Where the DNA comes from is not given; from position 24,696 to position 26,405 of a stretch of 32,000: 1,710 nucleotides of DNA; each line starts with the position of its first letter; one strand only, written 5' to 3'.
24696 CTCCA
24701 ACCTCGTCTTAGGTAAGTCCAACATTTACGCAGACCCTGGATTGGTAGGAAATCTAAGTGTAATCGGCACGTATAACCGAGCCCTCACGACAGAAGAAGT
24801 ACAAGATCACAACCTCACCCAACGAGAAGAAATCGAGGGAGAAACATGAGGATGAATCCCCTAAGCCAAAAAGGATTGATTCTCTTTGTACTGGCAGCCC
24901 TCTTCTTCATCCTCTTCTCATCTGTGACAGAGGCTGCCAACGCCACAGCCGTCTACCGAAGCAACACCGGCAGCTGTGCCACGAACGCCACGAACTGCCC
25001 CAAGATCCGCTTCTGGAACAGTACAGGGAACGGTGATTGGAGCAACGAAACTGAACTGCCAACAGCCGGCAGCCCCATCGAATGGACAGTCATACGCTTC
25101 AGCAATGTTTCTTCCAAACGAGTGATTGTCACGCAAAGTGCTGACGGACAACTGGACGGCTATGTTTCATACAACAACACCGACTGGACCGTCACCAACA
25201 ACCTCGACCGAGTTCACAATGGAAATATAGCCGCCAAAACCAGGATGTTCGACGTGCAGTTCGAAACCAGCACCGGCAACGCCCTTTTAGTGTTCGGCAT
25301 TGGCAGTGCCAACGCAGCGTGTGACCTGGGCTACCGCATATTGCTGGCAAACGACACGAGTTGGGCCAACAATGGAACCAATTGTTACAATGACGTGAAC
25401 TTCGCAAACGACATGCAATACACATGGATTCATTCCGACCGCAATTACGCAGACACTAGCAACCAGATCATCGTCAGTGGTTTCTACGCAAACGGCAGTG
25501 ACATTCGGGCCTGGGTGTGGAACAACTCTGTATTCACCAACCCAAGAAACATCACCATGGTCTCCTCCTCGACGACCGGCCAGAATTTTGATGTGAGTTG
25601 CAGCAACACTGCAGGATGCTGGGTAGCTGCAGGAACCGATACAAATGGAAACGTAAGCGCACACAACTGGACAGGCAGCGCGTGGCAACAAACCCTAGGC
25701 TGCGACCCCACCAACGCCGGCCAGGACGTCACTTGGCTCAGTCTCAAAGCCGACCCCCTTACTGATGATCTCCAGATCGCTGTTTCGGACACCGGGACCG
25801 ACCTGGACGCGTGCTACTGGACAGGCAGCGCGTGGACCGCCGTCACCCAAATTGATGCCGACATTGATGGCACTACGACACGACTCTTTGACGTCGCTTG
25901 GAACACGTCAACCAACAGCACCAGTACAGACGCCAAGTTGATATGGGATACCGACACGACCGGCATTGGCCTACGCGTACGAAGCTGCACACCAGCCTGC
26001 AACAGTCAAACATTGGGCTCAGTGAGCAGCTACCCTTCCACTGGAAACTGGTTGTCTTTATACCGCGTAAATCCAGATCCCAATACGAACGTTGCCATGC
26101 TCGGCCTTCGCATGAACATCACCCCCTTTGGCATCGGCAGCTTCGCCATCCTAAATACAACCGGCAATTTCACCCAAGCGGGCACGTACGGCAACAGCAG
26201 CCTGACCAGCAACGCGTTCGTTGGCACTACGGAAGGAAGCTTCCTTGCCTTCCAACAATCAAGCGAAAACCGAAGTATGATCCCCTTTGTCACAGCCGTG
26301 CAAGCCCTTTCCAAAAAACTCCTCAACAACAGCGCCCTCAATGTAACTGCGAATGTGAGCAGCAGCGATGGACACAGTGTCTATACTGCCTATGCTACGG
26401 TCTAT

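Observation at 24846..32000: A giant ORF is missing from the ORF track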

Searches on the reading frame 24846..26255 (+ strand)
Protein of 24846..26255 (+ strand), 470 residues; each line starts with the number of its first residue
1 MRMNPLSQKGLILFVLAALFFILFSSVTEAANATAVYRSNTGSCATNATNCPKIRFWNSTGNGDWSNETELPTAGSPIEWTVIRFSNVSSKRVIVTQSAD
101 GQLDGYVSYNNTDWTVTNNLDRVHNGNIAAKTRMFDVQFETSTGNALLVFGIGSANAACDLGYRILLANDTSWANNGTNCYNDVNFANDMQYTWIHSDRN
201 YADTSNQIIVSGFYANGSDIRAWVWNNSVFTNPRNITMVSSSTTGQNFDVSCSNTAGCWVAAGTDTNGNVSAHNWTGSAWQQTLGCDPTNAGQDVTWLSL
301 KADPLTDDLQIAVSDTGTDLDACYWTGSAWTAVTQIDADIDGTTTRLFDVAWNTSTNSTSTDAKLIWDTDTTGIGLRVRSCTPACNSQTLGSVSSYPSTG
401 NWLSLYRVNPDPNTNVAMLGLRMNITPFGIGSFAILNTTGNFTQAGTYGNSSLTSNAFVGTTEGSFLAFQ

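Call 27: search_protein_representatives(alignment_id=A2)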
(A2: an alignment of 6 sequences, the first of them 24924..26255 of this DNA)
Query: 6 sequences, 462 profile positions. Proteins with E-value up to 0.001 (for the whole library): 1744; up to 1e-10: 1178; up to 1e-30: 345. The best 150 are listed.
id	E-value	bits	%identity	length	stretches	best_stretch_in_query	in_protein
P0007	0.0e+00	1268.0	-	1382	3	6-446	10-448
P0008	0.0e+00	1048.1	-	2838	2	21-454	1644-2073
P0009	1.3e-270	914.2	-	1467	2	22-455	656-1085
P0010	4.2e-243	823.5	-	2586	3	20-456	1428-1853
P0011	8.7e-231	782.9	-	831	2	23-455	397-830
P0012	7.7e-203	690.8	-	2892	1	4-455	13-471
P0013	9.9e-187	637.6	-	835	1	8-455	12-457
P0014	9.2e-181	618.0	-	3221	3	19-438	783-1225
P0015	2.3e-178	610.1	-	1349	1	8-455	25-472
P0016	7.6e-177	605.0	-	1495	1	8-455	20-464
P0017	3.0e-175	599.8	-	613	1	7-461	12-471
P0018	5.6e-175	598.9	-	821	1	4-455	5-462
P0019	1.7e-173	594.0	-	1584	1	23-455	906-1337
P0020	4.3e-169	579.5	-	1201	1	14-455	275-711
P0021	1.0e-168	578.3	-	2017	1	5-458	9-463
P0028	3.8e-164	563.2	-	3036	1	4-455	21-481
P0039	8.8e-157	538.9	-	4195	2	18-457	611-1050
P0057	3.7e-144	497.3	-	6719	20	42-435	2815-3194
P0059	9.9e-142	489.3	-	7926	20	35-435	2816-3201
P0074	9.2e-130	449.8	-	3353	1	8-455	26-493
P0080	5.0e-127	440.8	-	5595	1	21-455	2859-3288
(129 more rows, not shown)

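Call 28: predict_structure(alignment_id=A2)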
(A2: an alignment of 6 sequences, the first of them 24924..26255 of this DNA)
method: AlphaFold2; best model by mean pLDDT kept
length: 444 residues; sequences in the alignment: 6
mean_pLDDT: 74.9   pTM: 0.85
mean pLDDT of the five models: 74.9, 74.3, 74.1, 72.5, 64.8
residues with pLDDT >= 90: 82; 70-90: 214; 50-70: 107; < 50: 41
segments of 3 or more residues with pLDDT < 50: 1-4, 19-21, 371-374, 413-415, 417-438
pLDDT, mean of each block of 10 residues (from residue 1): 59 55 68 69 72 84 88 86 85 85 74 94 79 86 88 83 80 89 88 86 89 61 84 83 82 83 68 82 85 84 85 70 73 69 64 82 63 59 65 67 63 48 46 45 68
secondary structure, 60 per line:
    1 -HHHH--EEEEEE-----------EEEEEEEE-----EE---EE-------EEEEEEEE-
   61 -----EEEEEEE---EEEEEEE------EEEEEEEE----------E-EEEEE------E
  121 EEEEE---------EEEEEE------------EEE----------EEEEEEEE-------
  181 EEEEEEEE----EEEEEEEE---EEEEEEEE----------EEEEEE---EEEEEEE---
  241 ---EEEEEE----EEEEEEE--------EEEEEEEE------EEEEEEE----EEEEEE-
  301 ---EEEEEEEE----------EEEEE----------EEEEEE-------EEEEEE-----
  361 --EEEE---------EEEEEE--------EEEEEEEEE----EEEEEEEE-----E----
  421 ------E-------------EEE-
elements in order: H2-5 E8-13 E25-32 E52-59 E66-72 E76-82 E89-96 E109-113 E120-125 E135-140 E153-155 E166-173 E181-188 E193-200 E204-211 E222-227 E231-237 E244-249 E254-260 E269-276 E283-289 E294-299 E304-311 E322-326 E337-342 E350-355 E363-366 E376-381 E390-398 E403-410 E441-443

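Call 31: fold_search(model_id=the predicted structure, library=pdb)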
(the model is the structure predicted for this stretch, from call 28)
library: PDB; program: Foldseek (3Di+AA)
matches with E <= 10: 1287; with E <= 0.001: 511
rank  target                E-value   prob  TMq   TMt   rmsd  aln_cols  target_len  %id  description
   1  6rgg_B                2.1e-09  1.00  0.50  0.63   6.9       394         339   12  Photorhabdus laumondii lectin PLL2 in complex with O-methylated PGL-1-derived disaccharide (released 2020-07-01)
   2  8q7u                  3.8e-09  1.00  0.48  0.58   8.2       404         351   13  Photorhabdus laumondii lectin PLL in complex with alpha-methyl-fucoside (released 2025-03-05)
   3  7c3e_A                4.4e-09  1.00  0.38  0.45   8.0       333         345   11  Crystal structure of R97A/R150A/R203A mutant of AofleA from Arthrobotrys oligospora (released 2020-07-29)
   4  7c39_A                4.4e-09  1.00  0.36  0.44   8.2       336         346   11  Crystal structure of AofleA from Arthrobotrys oligospora in complex with methylated L-fucose (released 2020-07-29)
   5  6fhy_A                6.3e-09  1.00  0.46  0.57   8.7       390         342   14  Photorhabdus asymbiotica lectin (PHL) in complex with synthetic C-fucoside (released 2019-01-30)
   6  5mxf                  7.7e-09  1.00  0.48  0.58   8.4       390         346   13  Photorhabdus asymbiotica lectin (PHL) in complex with alpha-methyl fucoside (released 2017-08-09)
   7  6flu_A                8.5e-09  1.00  0.48  0.59   8.3       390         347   14  Photorhabdus asymbiotica lectin (PHL) in complex with synthetic C-fucoside (released 2019-02-06)
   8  6rg2_A                1.0e-08  1.00  0.47  0.58   9.1       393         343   12  Photorhabdus laumondii lectin PLL2 in complex with 3-O-methyl-D-glucose (released 2020-07-01)
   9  8q83_C                1.4e-08  1.00  0.47  0.59   8.5       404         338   12  Photorhabdus laumondii lectin PLL5 in complex with alpha-methyl-fucoside (released 2025-03-05)
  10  6rfz                  1.7e-08  1.00  0.50  0.62   7.7       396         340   12  Photorhabdus laumondii lectin PLL2 in complex with D-glucose (released 2020-07-01)
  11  8q83_A                1.7e-08  1.00  0.48  0.59   8.4       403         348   12  Photorhabdus laumondii lectin PLL5 in complex with alpha-methyl-fucoside (released 2025-03-05)
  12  5mxg_A                1.8e-08  1.00  0.48  0.60   7.5       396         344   13  Photorhabdus asymbiotica lectin (PHL) in complex with blood group H trisaccharide (released 2017-08-09)
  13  7c3e_B                2.0e-08  1.00  0.38  0.47   8.0       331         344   11  Crystal structure of R97A/R150A/R203A mutant of AofleA from Arthrobotrys oligospora (released 2020-07-29)
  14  8q83_D                2.2e-08  1.00  0.48  0.59   8.3       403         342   12  Photorhabdus laumondii lectin PLL5 in complex with alpha-methyl-fucoside (released 2025-03-05)
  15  7c38_B                2.4e-08  1.00  0.37  0.45   8.1       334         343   10  Crystal structure of AofleA from Arthrobotrys oligospora in complex with L-fucose (released 2020-07-29)
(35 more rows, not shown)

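Call 32: find_encoding_contigs(protein=P0012, flank=10000, max_places=4)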
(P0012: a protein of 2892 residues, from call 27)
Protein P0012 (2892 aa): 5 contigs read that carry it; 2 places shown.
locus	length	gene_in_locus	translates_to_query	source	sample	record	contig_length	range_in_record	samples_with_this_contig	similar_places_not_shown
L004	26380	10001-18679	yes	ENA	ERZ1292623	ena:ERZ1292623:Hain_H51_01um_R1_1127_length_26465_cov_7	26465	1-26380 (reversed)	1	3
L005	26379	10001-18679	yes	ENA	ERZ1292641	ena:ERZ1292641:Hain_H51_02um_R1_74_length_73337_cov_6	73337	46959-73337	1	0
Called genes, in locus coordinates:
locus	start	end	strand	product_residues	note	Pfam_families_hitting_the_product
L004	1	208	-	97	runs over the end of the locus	?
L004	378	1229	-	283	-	PF02811:PHP, PF13263:PHP_C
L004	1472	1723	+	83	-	PF01780:Ribosomal_L37ae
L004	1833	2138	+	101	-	-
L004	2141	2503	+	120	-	PF01920:Prefoldin_2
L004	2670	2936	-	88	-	-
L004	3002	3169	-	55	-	-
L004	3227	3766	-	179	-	PF05552:MS_channel_1st_1, PF00924:MS_channel_2nd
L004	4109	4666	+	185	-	PF13384:HTH_23 (faint), PF08279:HTH_11 (faint), PF08281:Sigma70_r4_2 (faint)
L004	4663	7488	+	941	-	PF13385:Laminin_G_3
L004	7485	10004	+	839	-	PF13385:Laminin_G_3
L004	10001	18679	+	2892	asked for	PF05048:NosD (faint), PF13229:Beta_helix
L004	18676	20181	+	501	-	-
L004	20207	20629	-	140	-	PF10130:PIN_2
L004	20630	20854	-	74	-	PF26688:RHH_12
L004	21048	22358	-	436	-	-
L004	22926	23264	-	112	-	-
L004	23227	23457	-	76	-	-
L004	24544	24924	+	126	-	PF00467:KOW (faint)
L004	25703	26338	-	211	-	PF18306:LDcluster4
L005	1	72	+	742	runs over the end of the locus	PF00092:VWA, PF13519:VWA_2, PF13948:DUF4215 (weak)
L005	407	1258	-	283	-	PF02811:PHP, PF13263:PHP_C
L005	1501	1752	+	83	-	PF01780:Ribosomal_L37ae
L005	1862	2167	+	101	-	-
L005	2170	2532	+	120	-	PF01920:Prefoldin_2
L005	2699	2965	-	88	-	-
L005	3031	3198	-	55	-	-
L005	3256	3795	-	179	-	PF05552:MS_channel_1st_1, PF00924:MS_channel_2nd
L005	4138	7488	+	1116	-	-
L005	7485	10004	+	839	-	PF13385:Laminin_G_3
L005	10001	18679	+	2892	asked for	PF05048:NosD (faint), PF13229:Beta_helix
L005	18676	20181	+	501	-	-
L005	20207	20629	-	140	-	PF10130:PIN_2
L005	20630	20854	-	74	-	PF26688:RHH_12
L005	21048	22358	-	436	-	-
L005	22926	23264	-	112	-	-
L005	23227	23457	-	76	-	-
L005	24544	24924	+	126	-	PF00467:KOW (faint)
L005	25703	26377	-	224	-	?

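Call 34: find_related_loci(query=window:24846-26255:+, collection=genome_contigs, flank=6000)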
Query window:24846-26255:+ (470 aa) in genome_contigs; peptide patterns used: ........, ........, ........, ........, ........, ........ (x = any residue, [..] = any of these).
20 stretches matched a pattern; 2 encode a relative of the query (tblastn E <= 1e-3); 2 distinct loci.
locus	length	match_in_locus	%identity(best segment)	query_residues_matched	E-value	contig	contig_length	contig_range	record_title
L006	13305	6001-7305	34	13-446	3e-63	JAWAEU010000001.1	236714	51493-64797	MAG: Candidatus Anstonellaceae archaeon isolate QQ_201907_bins_162 QQ_201907_bins_162_scaffold_1, whole genome shotgun s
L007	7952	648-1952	34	13-446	8e-62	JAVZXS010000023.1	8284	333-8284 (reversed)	MAG: Candidatus Micrarchaeia archaeon isolate JZ-3_201705_bins_117 JZ-3_201705_bins_117_scaffold_25, whole genome shotgu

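Call 40: search_protein_families(library=pfam, proteins=[L004:18676-20181:+, L004:4663-7488:+, L004:4109-4666:+, L004:21048-22358:-], max_evalue=1)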
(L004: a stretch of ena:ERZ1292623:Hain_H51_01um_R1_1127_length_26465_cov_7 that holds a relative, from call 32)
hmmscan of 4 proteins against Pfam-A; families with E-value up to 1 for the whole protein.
L004:18676-20181:+ (501 aa): 2 families
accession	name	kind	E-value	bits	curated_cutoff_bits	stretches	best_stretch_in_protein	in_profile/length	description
PF11797.14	WxLIP_HBD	-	0.00046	20.6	28.9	1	259-347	42-132/138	WxL Interacting Protein, host binding domain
PF23865.1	DUF7223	-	0.19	11.4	27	1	241-305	75-138/254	Domain of unknown function (DUF7223)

L004:4663-7488:+ (941 aa): 5 families
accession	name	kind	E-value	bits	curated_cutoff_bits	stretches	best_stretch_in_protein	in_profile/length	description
PF13385.13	Laminin_G_3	-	2e-16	60.9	27.6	1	760-924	4-149/151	Concanavalin A-like lectin/glucanases superfamily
PF02210.31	Laminin_G_2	-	0.00012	23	22.9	1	845-900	47-101/126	Laminin G domain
PF07904.18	Eaf7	-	0.069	14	22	0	614-653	31-72/97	Chromatin modification-related protein EAF7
PF00054.30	Laminin_G_1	-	0.12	13.1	24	1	845-896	48-98/131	Laminin G domain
PF03721.20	UDPG_MGDP_dh_N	-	0.12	12.4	27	1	517-624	10-118/187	UDP-glucose/GDP-mannose dehydrogenase family, NAD binding domain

L004:4109-4666:+ (185 aa): 18 families
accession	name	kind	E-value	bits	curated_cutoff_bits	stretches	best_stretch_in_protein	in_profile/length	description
PF13384.12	HTH_23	-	7.3e-08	32.4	24.6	2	90-113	17-40/50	Homeodomain-like domain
PF08281.18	Sigma70_r4_2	-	2e-07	31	25.7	2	151-183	21-53/54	Sigma-70, region 4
PF08279.18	HTH_11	-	3e-06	27.4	25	1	78-108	2-33/55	HTH domain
PF13936.12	HTH_38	-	3.9e-05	23.7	27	1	80-107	12-37/44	Helix-turn-helix domain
PF25212.1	HVO_A0114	-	0.0011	19.2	27.6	1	134-173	18-53/84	HVO_A0114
PF13518.12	HTH_28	-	0.0014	19.1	25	0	88-107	11-29/52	Helix-turn-helix domain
PF17279.8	DUF5344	-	0.0064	17.4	27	0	32-64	50-82/87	Family of unknown function (DUF5344)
PF04545.22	Sigma70_r4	-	0.049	13.6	24.1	0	89-107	19-37/50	Sigma-70, region 4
PF08280.17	HTH_Mga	-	0.06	13.8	23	1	85-107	14-36/59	M protein trans-acting positive regulator (MGA) HTH domain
PF05822.18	UMPH-1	-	0.068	13.1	23.7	1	18-89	65-128/246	Pyrimidine 5'-nucleotidase (UMPH-1)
PF13412.12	HTH_24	-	0.072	13.1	21.9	0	83-108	10-35/48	Winged helix-turn-helix DNA-binding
PF09012.17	FeoC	-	0.075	13.6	21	0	78-103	2-27/69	FeoC like transcriptional regulator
PF03979.19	Sigma70_r1_1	-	0.095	13.1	22.5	0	36-63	6-33/81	Sigma-70 factor, region 1.1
PF20278.3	CTD2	-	0.11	12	25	1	79-123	132-176/334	C-terminal domain 2 of the ABC-three component (ABC-3C) systems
PF13551.12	HTH_29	-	0.15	12.6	28.1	0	157-173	13-29/64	Winged helix-turn helix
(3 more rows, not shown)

L004:21048-22358:- (436 aa): 0 families

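Call 58: search_protein_families(library=ncbifam, proteins=[L004:18676-20181:+], max_evalue=10)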
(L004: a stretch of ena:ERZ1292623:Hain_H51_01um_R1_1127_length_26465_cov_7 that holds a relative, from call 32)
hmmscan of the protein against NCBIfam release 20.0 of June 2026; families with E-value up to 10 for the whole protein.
L004:18676-20181:+ (501 aa): 1 family
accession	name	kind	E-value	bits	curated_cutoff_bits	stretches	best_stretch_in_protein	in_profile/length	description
TIGR02471.1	sucr_syn_bact_C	equivalog_domain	0.1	12.1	209.75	1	73-197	103-216/236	sucrose-phosphate synthase, sucrose phosphatase-like domain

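Call 59: list_cluster_members(proteins=[P0074, P0007, P0008, P0010, P0014, P0028, P0039, P0057, P0059, P0080])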
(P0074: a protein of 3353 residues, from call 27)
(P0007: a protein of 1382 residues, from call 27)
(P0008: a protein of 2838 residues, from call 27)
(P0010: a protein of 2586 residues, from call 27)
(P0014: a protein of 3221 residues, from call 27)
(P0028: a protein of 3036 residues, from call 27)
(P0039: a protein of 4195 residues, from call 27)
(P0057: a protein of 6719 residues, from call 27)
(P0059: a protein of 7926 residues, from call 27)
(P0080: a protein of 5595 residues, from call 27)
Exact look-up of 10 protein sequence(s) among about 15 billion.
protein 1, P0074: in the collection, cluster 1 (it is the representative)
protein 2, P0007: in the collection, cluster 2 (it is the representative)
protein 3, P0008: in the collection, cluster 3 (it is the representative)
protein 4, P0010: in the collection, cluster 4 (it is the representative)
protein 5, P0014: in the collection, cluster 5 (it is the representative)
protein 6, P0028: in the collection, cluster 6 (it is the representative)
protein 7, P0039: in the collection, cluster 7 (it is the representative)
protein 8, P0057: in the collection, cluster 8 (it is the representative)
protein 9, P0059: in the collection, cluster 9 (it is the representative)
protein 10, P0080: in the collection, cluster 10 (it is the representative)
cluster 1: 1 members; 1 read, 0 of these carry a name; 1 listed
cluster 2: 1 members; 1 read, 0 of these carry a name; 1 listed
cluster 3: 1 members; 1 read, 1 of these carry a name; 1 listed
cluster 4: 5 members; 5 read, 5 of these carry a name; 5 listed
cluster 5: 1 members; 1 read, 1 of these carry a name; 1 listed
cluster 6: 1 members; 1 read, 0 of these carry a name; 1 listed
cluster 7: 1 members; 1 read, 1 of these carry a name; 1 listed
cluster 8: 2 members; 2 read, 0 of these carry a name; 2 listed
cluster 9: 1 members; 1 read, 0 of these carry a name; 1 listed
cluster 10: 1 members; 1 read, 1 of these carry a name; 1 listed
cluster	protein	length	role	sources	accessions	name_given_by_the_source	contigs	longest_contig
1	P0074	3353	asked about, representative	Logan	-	-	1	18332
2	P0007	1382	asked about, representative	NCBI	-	-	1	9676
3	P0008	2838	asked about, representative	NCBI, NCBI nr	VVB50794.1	Uncharacterised protein [uncultured archaeon]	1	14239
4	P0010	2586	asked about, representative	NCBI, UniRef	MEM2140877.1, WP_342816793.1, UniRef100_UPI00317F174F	hypothetical protein [Nitrososphaera sp.] | hypothetical protein n=1 Tax=Nitrososphaera sp. TaxID=1971748 RepID=UPI00317F174F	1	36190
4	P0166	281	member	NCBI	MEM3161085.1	MAG: hypothetical protein QXJ74_09915 [Nitrososphaera sp.]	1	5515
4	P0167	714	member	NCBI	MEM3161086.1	MAG: hypothetical protein QXJ74_09920, partial [Nitrososphaera sp.]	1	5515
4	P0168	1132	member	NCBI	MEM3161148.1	MAG: hypothetical protein QXJ74_10235, partial [Nitrososphaera sp.]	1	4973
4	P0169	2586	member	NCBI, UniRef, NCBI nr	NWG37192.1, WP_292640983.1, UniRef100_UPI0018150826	hypothetical protein [Nitrososphaera sp.] | hypothetical protein n=1 Tax=Nitrososphaera sp. TaxID=1971748 RepID=UPI0018150826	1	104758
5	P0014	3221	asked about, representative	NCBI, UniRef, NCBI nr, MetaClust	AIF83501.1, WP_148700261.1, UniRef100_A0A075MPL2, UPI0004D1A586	hypothetical protein NTE_01437 [Candidatus Nitrososphaera evergladensis SR1] | Uncharacterized protein n=1 Tax=Candidatus Nitrososphaera evergladensis SR1 TaxID=1459636 ... | hypothetical protein [Candidatus Nitrososphaera evergladensis]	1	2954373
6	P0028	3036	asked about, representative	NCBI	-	-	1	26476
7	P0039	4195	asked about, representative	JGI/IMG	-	hypothetical protein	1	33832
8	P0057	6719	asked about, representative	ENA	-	-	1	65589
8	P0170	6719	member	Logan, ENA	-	-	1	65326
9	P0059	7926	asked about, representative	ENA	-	-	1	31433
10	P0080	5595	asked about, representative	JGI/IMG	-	hypothetical protein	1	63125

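Call 60: find_encoding_contigs(protein=P0074, flank=10000, max_places=2)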
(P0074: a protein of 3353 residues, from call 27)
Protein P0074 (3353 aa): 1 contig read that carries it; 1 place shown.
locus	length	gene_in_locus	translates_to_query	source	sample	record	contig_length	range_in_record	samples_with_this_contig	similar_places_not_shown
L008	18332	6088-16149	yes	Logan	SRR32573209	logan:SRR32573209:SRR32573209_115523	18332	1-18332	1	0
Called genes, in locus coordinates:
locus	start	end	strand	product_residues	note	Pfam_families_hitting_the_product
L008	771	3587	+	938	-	PF07953:Toxin_R_bind_N (faint), PF13385:Laminin_G_3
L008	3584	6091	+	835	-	PF13385:Laminin_G_3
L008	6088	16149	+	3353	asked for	PF13229:Beta_helix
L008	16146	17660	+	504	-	-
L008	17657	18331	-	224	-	?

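Call 64: find_homologous_proteins(query=L004:18676-20181:+, max_evalue=0.001)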
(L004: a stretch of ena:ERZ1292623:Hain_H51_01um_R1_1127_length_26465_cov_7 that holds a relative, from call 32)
Query L004:18676-20181:+ (501 aa): 8 proteins with E <= 0.001 among 8000 candidates.
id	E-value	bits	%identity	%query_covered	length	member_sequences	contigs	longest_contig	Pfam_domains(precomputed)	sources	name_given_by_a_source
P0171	5.7e-248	842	78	96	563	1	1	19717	-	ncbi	-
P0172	1.2e-215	735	69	96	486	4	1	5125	PF11797.15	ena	-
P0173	5.3e-88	314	42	68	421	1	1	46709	-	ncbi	ncbi:MAG: hypothetical protein QXG00_01760 [Candidatus Woesearchaeota archaeon]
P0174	8.1e-86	307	37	80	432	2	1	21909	-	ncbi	-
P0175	1.5e-82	296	39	75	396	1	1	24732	-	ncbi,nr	ncbi:MAG: hypothetical protein PHV16_00250 [Candidatus Nanoarchaeia archaeon]|nr:hypothetical protei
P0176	3.3e-57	212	32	71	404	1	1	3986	-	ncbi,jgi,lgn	-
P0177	2.9e-55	206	30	79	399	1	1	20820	-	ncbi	ncbi:MAG: hypothetical protein ABIH34_07780 [Nanoarchaeota archaeon]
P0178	3.7e-40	156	27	78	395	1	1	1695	PF11797.15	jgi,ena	-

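Call 65: find_encoding_contigs(protein=P0173, flank=10000, max_places=1)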
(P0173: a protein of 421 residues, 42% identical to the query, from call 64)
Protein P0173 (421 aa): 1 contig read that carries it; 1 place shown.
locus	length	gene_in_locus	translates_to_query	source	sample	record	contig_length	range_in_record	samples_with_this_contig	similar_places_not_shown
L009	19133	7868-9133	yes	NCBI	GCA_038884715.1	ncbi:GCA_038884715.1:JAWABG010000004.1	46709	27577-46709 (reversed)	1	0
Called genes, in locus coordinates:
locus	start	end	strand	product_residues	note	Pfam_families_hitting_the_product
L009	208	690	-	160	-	-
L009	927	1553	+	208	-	-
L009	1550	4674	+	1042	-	PF13517:FG-GAP_3 (faint)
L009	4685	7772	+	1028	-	PF14783:BBS2_Mid (faint), PF13517:FG-GAP_3 (weak)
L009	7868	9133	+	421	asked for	-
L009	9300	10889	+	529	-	PF22842:Pel9A-like_beta_helix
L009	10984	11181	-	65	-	PF01194:RNA_pol_N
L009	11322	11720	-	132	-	PF00380:Ribosomal_S9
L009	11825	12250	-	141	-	PF00572:Ribosomal_L13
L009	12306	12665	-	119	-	PF17135:Ribosomal_L18, PF00828:Ribosomal_L27A (weak)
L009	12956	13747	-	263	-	PF01193:RNA_pol_L, PF01000:RNA_pol_A_bac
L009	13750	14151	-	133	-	PF00411:Ribosomal_S11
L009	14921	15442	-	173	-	PF00416:Ribosomal_S13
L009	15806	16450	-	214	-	-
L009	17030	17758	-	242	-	-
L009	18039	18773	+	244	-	PF00398:RrnaAD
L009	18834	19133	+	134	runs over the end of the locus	-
